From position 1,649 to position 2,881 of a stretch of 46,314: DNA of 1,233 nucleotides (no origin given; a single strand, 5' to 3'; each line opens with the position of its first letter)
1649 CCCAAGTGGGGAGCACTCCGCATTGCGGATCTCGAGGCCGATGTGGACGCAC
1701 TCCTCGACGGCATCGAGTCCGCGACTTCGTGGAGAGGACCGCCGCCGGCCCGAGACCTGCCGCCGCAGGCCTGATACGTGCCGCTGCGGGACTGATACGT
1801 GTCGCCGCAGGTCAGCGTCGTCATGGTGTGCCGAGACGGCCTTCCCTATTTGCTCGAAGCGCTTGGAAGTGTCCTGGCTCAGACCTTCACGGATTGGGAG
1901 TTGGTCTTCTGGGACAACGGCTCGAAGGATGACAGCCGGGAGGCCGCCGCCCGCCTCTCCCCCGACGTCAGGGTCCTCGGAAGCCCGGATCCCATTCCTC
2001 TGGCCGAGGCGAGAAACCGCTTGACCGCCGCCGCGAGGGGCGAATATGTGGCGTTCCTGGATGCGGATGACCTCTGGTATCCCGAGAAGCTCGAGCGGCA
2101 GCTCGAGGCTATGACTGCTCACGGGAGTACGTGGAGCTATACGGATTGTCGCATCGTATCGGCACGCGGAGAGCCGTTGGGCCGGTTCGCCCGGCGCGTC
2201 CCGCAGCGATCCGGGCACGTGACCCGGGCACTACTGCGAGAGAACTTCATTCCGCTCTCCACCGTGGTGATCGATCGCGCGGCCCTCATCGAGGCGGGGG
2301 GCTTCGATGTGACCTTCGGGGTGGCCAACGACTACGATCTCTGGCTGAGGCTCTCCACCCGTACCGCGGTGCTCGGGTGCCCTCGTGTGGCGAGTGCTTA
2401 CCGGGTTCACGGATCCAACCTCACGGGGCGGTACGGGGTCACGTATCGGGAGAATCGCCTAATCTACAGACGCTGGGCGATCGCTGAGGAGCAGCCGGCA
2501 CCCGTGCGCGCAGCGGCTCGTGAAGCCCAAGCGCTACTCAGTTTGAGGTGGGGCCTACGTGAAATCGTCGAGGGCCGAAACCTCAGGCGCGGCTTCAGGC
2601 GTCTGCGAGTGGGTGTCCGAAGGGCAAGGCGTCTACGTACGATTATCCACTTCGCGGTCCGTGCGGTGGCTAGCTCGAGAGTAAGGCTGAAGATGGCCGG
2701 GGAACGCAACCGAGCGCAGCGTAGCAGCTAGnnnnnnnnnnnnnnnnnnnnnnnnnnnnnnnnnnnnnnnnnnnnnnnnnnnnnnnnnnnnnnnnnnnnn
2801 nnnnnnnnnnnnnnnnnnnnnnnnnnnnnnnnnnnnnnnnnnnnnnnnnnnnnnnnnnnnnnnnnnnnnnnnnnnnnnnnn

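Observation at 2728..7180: ECF sigma / duplicated-ZAS anti-sigma / bactofilin-like membrane protein / Toastrack-like protein / small TM protein: candidate undescribed envelope-stress module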

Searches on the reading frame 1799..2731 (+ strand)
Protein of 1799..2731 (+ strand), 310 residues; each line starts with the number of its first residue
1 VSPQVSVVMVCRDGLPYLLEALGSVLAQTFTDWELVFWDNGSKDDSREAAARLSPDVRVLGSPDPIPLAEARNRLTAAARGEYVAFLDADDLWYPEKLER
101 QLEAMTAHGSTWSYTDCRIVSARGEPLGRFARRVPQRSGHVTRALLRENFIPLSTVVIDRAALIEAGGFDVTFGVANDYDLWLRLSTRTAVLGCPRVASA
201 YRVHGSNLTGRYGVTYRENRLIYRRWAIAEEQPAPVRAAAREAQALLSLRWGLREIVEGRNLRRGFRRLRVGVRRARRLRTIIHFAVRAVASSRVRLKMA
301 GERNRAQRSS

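Call 64: search_protein_families(library=pfam, max_evalue=0.01, proteins=[window:1799-2731:+])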
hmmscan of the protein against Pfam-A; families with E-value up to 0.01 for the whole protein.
window:1799-2731:+ (310 aa): 5 families
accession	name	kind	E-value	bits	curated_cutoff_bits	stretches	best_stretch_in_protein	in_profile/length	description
PF00535.33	Glycos_transf_2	-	4.8e-25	88.9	23.3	1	6-111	1-109/168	Glycosyl transferase family 2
PF10111.15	Glyco_tranf_2_2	-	5.6e-16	59.3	27.3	1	14-209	11-223/276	Glycosyltransferase like family 2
PF13641.12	Glyco_tranf_2_3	-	8.4e-11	42.8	27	1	3-188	1-197/230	Glycosyltransferase like family 2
PF13704.12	Glyco_tranf_2_4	-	4.8e-05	24.2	27.5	1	17-105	6-97/98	Glycosyl transferase family 2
PF13632.12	Glyco_trans_2_3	-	0.00023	21.5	27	1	83-191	1-112/198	Glycosyl transferase family group 2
